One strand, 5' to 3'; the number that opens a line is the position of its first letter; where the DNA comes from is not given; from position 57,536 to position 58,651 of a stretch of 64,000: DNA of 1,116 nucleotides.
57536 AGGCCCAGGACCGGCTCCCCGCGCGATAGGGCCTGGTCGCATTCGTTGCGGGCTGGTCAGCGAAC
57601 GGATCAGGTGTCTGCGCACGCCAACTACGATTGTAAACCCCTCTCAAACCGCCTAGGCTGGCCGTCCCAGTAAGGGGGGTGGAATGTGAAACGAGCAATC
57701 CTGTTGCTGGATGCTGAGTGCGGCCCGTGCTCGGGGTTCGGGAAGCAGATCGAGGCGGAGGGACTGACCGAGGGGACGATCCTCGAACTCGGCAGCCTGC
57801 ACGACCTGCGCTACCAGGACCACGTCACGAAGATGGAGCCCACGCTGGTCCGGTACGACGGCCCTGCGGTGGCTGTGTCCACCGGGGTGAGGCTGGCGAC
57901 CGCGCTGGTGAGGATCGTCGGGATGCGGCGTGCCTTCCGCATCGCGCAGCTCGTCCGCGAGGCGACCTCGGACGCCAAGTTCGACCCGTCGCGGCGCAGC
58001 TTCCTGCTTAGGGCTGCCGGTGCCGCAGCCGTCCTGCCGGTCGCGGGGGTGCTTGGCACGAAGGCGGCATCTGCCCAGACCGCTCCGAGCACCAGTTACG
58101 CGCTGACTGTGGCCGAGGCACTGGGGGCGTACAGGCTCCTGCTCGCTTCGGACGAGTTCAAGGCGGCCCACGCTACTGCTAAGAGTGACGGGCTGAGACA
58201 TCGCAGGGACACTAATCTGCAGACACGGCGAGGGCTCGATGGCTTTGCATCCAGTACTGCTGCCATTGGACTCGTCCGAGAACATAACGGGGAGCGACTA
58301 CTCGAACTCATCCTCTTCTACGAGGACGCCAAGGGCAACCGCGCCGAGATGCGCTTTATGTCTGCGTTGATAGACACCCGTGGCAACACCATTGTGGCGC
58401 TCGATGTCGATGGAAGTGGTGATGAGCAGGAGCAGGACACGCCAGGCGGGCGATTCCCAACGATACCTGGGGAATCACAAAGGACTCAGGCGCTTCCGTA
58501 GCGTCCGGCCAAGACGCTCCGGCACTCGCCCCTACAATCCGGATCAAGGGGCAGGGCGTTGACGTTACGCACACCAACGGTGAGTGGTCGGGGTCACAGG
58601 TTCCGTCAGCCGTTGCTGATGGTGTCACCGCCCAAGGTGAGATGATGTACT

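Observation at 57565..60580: Lower-GC island of about 3 kb with a DCC oxidoreductase, Cys-rich peptide operon and Fic module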

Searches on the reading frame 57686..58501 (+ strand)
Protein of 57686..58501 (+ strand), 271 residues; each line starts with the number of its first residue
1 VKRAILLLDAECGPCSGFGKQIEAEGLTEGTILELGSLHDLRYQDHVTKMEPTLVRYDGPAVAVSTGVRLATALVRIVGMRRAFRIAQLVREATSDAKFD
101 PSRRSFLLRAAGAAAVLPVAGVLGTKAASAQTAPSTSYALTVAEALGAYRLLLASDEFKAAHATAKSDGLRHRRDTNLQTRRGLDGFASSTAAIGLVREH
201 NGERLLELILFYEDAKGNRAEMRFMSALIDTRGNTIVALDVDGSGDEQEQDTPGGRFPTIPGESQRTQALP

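Call 3: search_protein_families(library=pfam, proteins=[window:57686-58501:+], max_evalue=0.1)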
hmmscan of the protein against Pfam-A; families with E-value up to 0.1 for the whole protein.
window:57686-58501:+ (271 aa): 1 family
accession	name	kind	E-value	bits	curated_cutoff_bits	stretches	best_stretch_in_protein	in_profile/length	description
PF10399.14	UCR_Fe-S_N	-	0.013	15.3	24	1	99-122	7-30/41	Ubiquitinol-cytochrome C reductase Fe-S subunit TAT signal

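Call 4: search_protein_families(library=ncbifam, proteins=[window:57686-58501:+], max_evalue=0.1)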
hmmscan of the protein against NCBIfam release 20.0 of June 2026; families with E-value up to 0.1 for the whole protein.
window:57686-58501:+ (271 aa): 1 family
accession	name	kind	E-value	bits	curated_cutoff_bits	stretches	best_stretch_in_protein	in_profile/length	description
TIGR02811.1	formate_TAT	hypoth_equivalog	0.051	13.9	48.45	1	96-136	3-43/66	formate dehydrogenase region TAT target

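Call 7: find_homologous_proteins(query=window:57686-58501:+, max_evalue=0.001)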
Query window:57686-58501:+ (271 aa): 8 proteins with E <= 0.001 among 8000 candidates.
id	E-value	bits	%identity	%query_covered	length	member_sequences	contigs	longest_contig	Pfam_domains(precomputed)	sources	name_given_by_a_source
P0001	2.5e-169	579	100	100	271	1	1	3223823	-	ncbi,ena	-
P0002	5.4e-73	264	54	98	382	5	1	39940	-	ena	-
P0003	4.3e-65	238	53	90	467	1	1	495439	-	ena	-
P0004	1.9e-58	216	52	89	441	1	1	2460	-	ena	-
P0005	2.1e-57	213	52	87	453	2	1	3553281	-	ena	-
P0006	1.0e-53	200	66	59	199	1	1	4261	-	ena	-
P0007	3.5e-47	179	50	73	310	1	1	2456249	-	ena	-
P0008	4.4e-39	153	64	42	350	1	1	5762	-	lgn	-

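Call 10: find_encoding_contigs(protein=P0002, flank=8000, max_places=3)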
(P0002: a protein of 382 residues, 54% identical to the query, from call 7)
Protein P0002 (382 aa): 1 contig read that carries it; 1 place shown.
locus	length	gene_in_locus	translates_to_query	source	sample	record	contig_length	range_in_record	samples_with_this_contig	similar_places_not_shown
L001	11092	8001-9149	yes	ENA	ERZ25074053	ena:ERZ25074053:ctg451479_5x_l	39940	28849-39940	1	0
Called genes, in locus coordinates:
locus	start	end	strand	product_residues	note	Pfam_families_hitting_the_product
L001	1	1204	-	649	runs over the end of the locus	-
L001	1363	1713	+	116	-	-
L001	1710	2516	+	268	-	PF00378:ECH_1, PF16113:ECH_2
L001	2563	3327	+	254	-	PF00378:ECH_1, PF16113:ECH_2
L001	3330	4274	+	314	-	PF00296:Bac_luciferase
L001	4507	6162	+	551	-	PF05977:MFS_3, PF07690:MFS_1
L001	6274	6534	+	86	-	PF02604:PhdYeFM_antitox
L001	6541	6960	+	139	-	PF01850:PIN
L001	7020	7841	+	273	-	PF00106:adh_short, PF08659:KR, PF13561:adh_short_C2, PF23441:SDR (weak)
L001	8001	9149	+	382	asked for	-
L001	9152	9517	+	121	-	-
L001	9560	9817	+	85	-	-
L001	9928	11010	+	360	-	PF00296:Bac_luciferase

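Call 11: find_encoding_contigs(protein=P0003, flank=8000, max_places=3)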
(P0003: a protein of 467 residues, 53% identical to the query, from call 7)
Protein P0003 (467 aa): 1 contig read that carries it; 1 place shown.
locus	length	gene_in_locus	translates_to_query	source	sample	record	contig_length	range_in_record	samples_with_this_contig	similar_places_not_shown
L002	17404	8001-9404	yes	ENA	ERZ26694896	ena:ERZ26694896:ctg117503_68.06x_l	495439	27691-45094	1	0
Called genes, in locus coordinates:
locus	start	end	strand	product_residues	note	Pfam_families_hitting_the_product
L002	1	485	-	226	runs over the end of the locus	PF01695:IstB_IS21, PF13191:AAA_16 (weak), PF01695:IstB_IS21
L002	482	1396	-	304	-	PF22483:Mu-transpos_C_2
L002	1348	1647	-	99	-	PF00665:rve (weak)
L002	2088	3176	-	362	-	PF01548:DEDD_Tnp_IS110, PF02371:Transposase_20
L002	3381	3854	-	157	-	-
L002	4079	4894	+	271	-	-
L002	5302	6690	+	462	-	-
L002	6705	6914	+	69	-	-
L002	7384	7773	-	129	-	PF00872:Transposase_mut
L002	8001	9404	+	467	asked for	-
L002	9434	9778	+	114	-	-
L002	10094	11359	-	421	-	-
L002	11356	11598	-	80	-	-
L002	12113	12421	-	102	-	-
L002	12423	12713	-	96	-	-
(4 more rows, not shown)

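Call 12: find_encoding_contigs(protein=P0005, flank=8000, max_places=3)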
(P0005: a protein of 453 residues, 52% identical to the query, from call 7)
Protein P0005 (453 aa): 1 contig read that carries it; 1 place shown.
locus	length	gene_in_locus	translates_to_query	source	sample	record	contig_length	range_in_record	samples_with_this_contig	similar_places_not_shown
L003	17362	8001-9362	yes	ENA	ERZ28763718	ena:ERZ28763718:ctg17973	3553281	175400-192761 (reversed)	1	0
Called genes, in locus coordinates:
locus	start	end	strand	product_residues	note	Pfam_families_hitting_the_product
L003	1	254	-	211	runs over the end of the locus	PF02492:cobW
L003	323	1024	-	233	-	PF01730:UreF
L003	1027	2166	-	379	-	PF01979:Amidohydro_1, PF07969:Amidohydro_3 (weak)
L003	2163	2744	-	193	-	PF00449:Urease_alpha, PF01979:Amidohydro_1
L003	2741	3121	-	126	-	PF00699:Urease_beta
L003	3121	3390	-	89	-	PF00547:Urease_gamma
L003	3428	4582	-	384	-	PF00491:Arginase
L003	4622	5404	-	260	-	PF00005:ABC_tran, PF13304:AAA_21 (faint)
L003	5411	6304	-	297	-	PF00528:BPD_transp_1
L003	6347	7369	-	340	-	PF13379:NMT1_2, PF09084:NMT1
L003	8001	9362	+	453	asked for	-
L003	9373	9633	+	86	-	-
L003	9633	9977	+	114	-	-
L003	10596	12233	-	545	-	PF00743:FMO-like, PF07992:Pyr_redox_2 (weak), PF13434:Lys_Orn_oxgnase (faint), PF13450:NAD_binding_8, PF13738:Pyr_redox_3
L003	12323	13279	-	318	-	PF00135:COesterase (weak), PF20434:BD-FAE, PF07859:Abhydrolase_3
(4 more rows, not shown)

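Call 13: find_encoding_contigs(protein=P0007, flank=8000, max_places=3)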
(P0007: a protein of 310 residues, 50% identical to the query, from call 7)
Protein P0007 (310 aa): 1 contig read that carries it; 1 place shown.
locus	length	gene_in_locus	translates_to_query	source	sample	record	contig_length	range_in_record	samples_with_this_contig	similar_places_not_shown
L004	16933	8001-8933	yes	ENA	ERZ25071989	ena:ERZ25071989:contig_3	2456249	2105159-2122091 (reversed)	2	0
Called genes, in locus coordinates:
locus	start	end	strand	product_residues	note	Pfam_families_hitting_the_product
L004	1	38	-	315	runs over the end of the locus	PF01548:DEDD_Tnp_IS110, PF02371:Transposase_20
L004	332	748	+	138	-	PF22483:Mu-transpos_C_2 (weak)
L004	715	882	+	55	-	-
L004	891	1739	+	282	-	PF01548:DEDD_Tnp_IS110, PF02371:Transposase_20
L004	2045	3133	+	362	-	PF01548:DEDD_Tnp_IS110, PF02371:Transposase_20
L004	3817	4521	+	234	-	PF02371:Transposase_20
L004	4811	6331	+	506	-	PF22483:Mu-transpos_C_2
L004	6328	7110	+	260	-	PF01695:IstB_IS21, PF00308:Bac_DnaA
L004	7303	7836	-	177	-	PF00872:Transposase_mut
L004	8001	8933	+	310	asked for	-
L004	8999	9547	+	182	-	-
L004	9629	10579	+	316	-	PF01527:HTH_Tnp_1 (faint), PF13011:LZ_Tnp_IS481, PF13384:HTH_23, PF13518:HTH_28, PF13551:HTH_29, PF13565:HTH_32, PF00665:rve, PF13683:rve_3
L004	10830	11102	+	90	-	-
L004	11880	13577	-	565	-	-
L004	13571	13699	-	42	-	-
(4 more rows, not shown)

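Call 14: find_encoding_contigs(protein=P0008, flank=8000, max_places=3)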
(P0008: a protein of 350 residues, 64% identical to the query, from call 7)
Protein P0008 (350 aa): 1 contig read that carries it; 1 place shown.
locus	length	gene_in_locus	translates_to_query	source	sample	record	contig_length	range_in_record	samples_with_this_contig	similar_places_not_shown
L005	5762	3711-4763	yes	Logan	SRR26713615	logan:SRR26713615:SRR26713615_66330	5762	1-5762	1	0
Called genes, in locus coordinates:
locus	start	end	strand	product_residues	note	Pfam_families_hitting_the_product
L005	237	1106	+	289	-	PF13292:DXP_synthase_N (weak), PF00456:Transketolase_N, PF00676:E1_dh (faint)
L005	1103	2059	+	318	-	PF02779:Transket_pyr, PF02780:Transketolase_C, PF22613:Transketolase_C_1 (faint)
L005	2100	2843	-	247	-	PF00702:Hydrolase, PF12710:HAD, PF13419:HAD_2, PF13242:Hydrolase_like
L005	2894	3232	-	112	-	-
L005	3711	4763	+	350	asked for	-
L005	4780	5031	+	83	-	-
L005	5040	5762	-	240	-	?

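Call 31: predict_structure(alignment_id=A2)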
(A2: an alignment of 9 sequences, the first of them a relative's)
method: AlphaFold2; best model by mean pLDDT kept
length: 382 residues; sequences in the alignment: 9
mean_pLDDT: 57.8   pTM: 0.42
mean pLDDT of the five models: 57.8, 57.1, 56.0, 55.5, 54.1
residues with pLDDT >= 90: 0; 70-90: 116; 50-70: 131; < 50: 135
segments of 3 or more residues with pLDDT < 50: 1-23, 123-155, 265-311, 313-321, 323-337, 380-382
pLDDT, mean of each block of 10 residues (from residue 1): 30 33 60 55 64 62 64 61 60 59 60 59 47 41 30 54 86 81 83 69 64 69 75 83 75 74 49 28 24 28 46 45 39 45 67 80 83 66 40
secondary structure, 60 per line:
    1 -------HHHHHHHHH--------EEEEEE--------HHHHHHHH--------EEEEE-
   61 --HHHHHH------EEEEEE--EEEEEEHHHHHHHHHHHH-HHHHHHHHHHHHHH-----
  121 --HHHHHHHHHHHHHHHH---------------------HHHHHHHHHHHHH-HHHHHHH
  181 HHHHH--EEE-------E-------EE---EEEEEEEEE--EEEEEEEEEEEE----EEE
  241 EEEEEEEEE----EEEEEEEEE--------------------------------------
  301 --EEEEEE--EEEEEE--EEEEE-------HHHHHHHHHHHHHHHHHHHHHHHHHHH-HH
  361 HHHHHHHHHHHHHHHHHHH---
elements in order: H8-16 E25-30 H39-46 E55-59 H63-68 E75-80 E83-88 H89-100 H102-115 H123-138 H160-172 H174-185 E188-190 E211-219 E222-233 E238-249 E254-262 E303-308 E311-316 E319-323 H331-357 H359-379

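Call 32: search_protein_families(library=pfam, alignment_id=A1, max_evalue=10)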
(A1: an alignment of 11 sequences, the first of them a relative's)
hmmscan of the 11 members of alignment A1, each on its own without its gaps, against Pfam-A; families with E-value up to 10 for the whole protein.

A. member 1, P0002 (382 aa): 2 families
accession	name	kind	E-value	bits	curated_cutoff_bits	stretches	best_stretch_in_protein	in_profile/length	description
PF07222.17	PBP_sp32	-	0.016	14.9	21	1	137-190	16-70/243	Proacrosin binding protein sp32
PF10399.14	UCR_Fe-S_N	-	0.17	11.8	24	1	119-137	5-23/41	Ubiquitinol-cytochrome C reductase Fe-S subunit TAT signal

B. families by the number of members that match (of 11 scanned): 4 families
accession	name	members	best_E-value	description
PF10399.14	UCR_Fe-S_N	7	0.013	Ubiquitinol-cytochrome C reductase Fe-S subunit TAT signal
PF07222.17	PBP_sp32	1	0.016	Proacrosin binding protein sp32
PF01998.22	DUF131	1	0.053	Protein of unknown function DUF131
PF24159.1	FAKV_Clamp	1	0.22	FAKV Clamp protein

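Call 41: search_protein_representatives(alignment_id=A2)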
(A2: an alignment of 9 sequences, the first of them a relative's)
Query: 9 sequences, 425 profile positions. Proteins with E-value up to 0.001 (for the whole library): 363; up to 1e-10: 63; up to 1e-30: 18. The best 150 are listed.
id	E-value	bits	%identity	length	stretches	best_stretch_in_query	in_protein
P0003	6.0e-209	710.8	-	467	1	1-425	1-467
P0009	1.4e-165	568.0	-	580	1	1-422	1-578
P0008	1.4e-133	462.5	-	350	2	213-423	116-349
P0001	1.9e-123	429.1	-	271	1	1-249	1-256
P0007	1.5e-110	386.6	-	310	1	68-322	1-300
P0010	1.2e-94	334.3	-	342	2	32-242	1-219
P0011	1.3e-90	320.9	-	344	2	23-241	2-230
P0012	9.2e-77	275.3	-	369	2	1-249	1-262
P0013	4.8e-72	259.8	-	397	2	1-260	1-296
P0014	3.0e-65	237.4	-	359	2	3-248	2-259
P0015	2.0e-61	224.8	-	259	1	202-422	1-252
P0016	2.1e-59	218.1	-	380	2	2-244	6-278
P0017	4.0e-56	207.3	-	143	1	8-127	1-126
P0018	4.0e-50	187.6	-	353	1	216-421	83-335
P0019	1.6e-49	185.6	-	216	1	250-422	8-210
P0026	1.1e-17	80.6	-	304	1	3-164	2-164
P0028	4.0e-17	78.8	-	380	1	1-128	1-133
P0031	6.6e-16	74.8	-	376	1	6-249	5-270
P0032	8.0e-16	74.5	-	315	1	4-129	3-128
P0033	4.2e-15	72.2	-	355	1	5-145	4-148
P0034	5.7e-15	71.7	-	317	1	3-157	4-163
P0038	4.5e-14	68.8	-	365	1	6-128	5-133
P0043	6.9e-13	64.9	-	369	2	4-149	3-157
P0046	1.0e-12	64.3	-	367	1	5-170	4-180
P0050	2.5e-12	63.0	-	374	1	6-132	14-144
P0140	1.3e-07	47.5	-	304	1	4-124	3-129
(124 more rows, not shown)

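Call 43: search_protein_families(library=pfam, proteins=[P0026, P0028, P0031, P0032, P0033, P0034, P0038, P0043, P0046, P0050], max_evalue=1)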
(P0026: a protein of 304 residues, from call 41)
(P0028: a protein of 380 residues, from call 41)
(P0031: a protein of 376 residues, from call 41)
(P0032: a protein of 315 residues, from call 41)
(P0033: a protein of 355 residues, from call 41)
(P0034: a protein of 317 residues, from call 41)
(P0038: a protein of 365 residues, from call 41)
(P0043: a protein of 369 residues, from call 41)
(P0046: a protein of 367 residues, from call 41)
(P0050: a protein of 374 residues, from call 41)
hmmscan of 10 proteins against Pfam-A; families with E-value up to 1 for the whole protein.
P0026 (304 aa): 1 family
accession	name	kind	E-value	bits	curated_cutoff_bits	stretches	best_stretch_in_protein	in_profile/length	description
PF04134.17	DCC1-like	-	0.14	13.8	27.8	1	5-76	1-72/113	DCC1-like thiol-disulfide oxidoreductase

P0028 (380 aa): 0 families

P0031 (376 aa): 1 family
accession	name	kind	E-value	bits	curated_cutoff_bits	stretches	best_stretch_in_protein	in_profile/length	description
PF04134.17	DCC1-like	-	0.0065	18.1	27.8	1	5-87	1-83/113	DCC1-like thiol-disulfide oxidoreductase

P0032 (315 aa): 0 families

P0033 (355 aa): 1 family
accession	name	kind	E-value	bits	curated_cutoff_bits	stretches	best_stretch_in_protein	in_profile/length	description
PF04134.17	DCC1-like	-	0.0066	18.1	27.8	1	5-47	1-44/113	DCC1-like thiol-disulfide oxidoreductase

P0034 (317 aa): 1 family
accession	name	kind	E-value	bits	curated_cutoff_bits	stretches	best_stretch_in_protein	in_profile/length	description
PF10518.14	TAT_signal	-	0.1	13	22.7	1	108-124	2-18/21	TAT (twin-arginine translocation) pathway signal sequence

P0038 (365 aa): 0 families

P0043 (369 aa): 1 family
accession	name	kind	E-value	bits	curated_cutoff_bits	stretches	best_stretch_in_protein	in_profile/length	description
PF04134.17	DCC1-like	-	0.22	13.2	27.8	1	5-88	1-85/113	DCC1-like thiol-disulfide oxidoreductase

P0046 (367 aa): 2 families
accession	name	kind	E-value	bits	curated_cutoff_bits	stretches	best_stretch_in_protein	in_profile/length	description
PF04134.17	DCC1-like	-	0.014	17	27.8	1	5-90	1-84/113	DCC1-like thiol-disulfide oxidoreductase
PF05757.16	PsbQ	-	0.25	11.8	26.9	1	79-157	22-87/204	Oxygen evolving enhancer protein 3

P0050 (374 aa): 1 family
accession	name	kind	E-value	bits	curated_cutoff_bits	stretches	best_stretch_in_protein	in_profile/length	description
PF04134.17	DCC1-like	-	0.018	16.7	27.8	1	14-101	1-89/113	DCC1-like thiol-disulfide oxidoreductase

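Call 44: search_protein_families(library=ncbifam, proteins=[P0026, P0028, P0031, P0032, P0033, P0034, P0038, P0043, P0046, P0050], max_evalue=1)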
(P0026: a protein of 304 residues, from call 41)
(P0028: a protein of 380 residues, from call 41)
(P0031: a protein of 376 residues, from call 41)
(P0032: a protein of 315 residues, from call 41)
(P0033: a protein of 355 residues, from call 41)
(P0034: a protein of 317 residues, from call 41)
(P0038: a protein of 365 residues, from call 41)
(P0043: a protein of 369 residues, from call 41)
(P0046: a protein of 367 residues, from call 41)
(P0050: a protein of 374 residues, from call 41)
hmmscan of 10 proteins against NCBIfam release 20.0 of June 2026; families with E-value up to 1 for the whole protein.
P0026 (304 aa): 4 families
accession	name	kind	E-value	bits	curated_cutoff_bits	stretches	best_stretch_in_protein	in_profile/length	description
NF038009.1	TatB_1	subfamily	0.00057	20.1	100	1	105-135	15-45/70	twin-arginine translocation system-associated protein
NF007680.0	PRK10355.1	equivalog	0.0008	18.7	504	1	138-239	203-310/331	D-xylose ABC transporter substrate-binding protein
NF052335.1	PdgHdaseHSB129560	equivalog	0.0021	17.5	500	1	105-161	3-57/330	peptidoglycan hydrolase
TIGR02811.1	formate_TAT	hypoth_equivalog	0.013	15.8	48.45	1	100-139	5-44/66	formate dehydrogenase region TAT target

P0028 (380 aa): 1 family
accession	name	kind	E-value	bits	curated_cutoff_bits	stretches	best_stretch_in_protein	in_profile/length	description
TIGR01409.1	TAT_signal_seq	domain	0.04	14.3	16.7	1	107-136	1-29/29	twin-arginine translocation signal domain-containing protein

P0031 (376 aa): 2 families
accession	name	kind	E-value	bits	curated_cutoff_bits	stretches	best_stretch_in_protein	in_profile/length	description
NF040679.1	halocin_of_epi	equivalog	0.0098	15.5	200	1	302-367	176-238/243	halocin C8 precursor-like protein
TIGR04449.1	halocin_C8_dom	subfamily_domain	0.4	11.7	24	0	314-364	3-56/69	halocin C8-like domain-containing protein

P0032 (315 aa): 0 families

P0033 (355 aa): 4 families
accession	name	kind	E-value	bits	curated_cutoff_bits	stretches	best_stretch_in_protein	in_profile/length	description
TIGR01409.1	TAT_signal_seq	domain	0.00034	20.8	16.7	1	105-132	2-29/29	twin-arginine translocation signal domain-containing protein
TIGR02873.1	spore_ylxY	hypoth_equivalog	0.045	13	391.5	1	215-283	107-174/268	probable sporulation protein, polysaccharide deacetylase family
TIGR04519.1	MoCo_extend_TAT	equivalog_domain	0.23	11.5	20.6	1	95-111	26-45/45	TAT-variant-translocated molybdopterin oxidoreductase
NF047833.1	TyroCdyMelC1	equivalog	0.25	11.5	120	1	103-173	3-68/127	apotyrosinase chaperone MelC1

P0034 (317 aa): 3 families
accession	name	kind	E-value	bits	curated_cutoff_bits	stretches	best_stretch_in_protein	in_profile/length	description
TIGR02811.1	formate_TAT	hypoth_equivalog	0.00065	20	48.45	1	105-139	6-40/66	formate dehydrogenase region TAT target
TIGR01409.1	TAT_signal_seq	domain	0.032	14.6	16.7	1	109-136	2-29/29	twin-arginine translocation signal domain-containing protein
NF051488.1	bifunc_PcaDC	exception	0.061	12.4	390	1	65-104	78-117/375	bifunctional 3-oxoadipate enol-lactonase/4-carboxymuconolactone decarboxylase PcaDC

P0038 (365 aa): 0 families

P0043 (369 aa): 1 family
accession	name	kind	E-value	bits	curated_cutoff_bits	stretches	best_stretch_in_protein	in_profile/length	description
TIGR01409.1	TAT_signal_seq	domain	0.087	13.2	16.7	1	108-136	2-27/29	twin-arginine translocation signal domain-containing protein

P0046 (367 aa): 1 family
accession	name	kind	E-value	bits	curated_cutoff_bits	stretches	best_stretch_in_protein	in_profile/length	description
TIGR02811.1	formate_TAT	hypoth_equivalog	0.03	14.6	48.45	1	99-144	4-45/66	formate dehydrogenase region TAT target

P0050 (374 aa): 1 family
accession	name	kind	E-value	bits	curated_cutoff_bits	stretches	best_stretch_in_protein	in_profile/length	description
TIGR01409.1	TAT_signal_seq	domain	0.011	16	16.7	1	115-142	3-29/29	twin-arginine translocation signal domain-containing protein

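Call 56: search_protein_families(library=ncbifam, alignment_id=A4, max_evalue=1)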
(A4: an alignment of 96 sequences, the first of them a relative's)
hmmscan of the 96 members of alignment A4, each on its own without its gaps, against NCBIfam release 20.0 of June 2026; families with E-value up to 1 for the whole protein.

A. member 1, P0002 (382 aa): 0 families

B. families by the number of members that match (of 96 scanned): 29 families (the first 25 are shown)
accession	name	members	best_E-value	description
TIGR01409.1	TAT_signal_seq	25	7.8e-05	twin-arginine translocation signal domain-containing protein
TIGR02811.1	formate_TAT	19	1.8e-05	formate dehydrogenase region TAT target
TIGR04450.1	Gpos_C8_like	6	0.00017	putative immunity/bacteriocin fusion bifunctional protein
NF040679.1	halocin_of_epi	3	0.00073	halocin C8 precursor-like protein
NF047833.1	TyroCdyMelC1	3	0.0016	apotyrosinase chaperone MelC1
NF038009.1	TatB_1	2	0.00057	twin-arginine translocation system-associated protein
TIGR04449.1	halocin_C8_dom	2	0.015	halocin C8-like domain-containing protein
NF007680.0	PRK10355.1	1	0.0008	D-xylose ABC transporter substrate-binding protein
NF058595.1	invert_tail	1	0.0017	lipo-invert putative C-terminal anchoring domain-containing protein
NF052335.1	PdgHdaseHSB129560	1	0.0021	peptidoglycan hydrolase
NF005403.0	PRK06953.1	1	0.006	SDR family oxidoreductase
NF038083.1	CU044_5270_fam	1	0.0097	CU044_5270 family protein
NF045816.1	PentlenlactSyn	1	0.022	pentalenolactone synthase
NF010264.0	PRK13710.1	1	0.045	type II toxin-antitoxin system antitoxin CcdA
TIGR02873.1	spore_ylxY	1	0.045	probable sporulation protein, polysaccharide deacetylase family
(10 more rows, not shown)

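Call 57: search_protein_families(library=pfam, alignment_id=A4, max_evalue=1)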
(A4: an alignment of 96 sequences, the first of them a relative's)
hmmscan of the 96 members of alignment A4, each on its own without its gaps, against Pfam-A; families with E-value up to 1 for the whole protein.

A. member 1, P0002 (382 aa): 2 families
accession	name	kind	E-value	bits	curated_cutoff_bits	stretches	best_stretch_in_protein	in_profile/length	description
PF07222.17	PBP_sp32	-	0.016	14.9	21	1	137-190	16-70/243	Proacrosin binding protein sp32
PF10399.14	UCR_Fe-S_N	-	0.17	11.8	24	1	119-137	5-23/41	Ubiquitinol-cytochrome C reductase Fe-S subunit TAT signal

B. families by the number of members that match (of 96 scanned): 39 families (the first 25 are shown)
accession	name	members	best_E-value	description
PF04134.17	DCC1-like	25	0.00011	DCC1-like thiol-disulfide oxidoreductase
PF10518.14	TAT_signal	9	0.0066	TAT (twin-arginine translocation) pathway signal sequence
PF10399.14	UCR_Fe-S_N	6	0.087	Ubiquitinol-cytochrome C reductase Fe-S subunit TAT signal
PF05257.22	CHAP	1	1.5e-06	CHAP domain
PF10658.14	DUF2484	1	0.0066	Protein of unknown function (DUF2484)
PF25317.1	SAM_SMF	1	0.008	SMF/DprA SAM domain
PF04909.20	Amidohydro_2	1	0.014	Amidohydrolase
PF07222.17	PBP_sp32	1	0.016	Proacrosin binding protein sp32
PF18933.6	PsbP_2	1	0.018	PsbP-like protein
PF11360.13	DUF3110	1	0.019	Protein of unknown function (DUF3110)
PF15371.11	DUF4599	1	0.023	Domain of unknown function (DUF4599)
PF00462.30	Glutaredoxin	1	0.023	Glutaredoxin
PF12046.13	CCB1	1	0.024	Cofactor assembly of complex C subunit B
PF18183.6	SLATT_2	1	0.033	SMODS and SLOG-associating 2TM effector domain 2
PF13378.12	MR_MLE_C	1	0.035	Enolase C-terminal domain-like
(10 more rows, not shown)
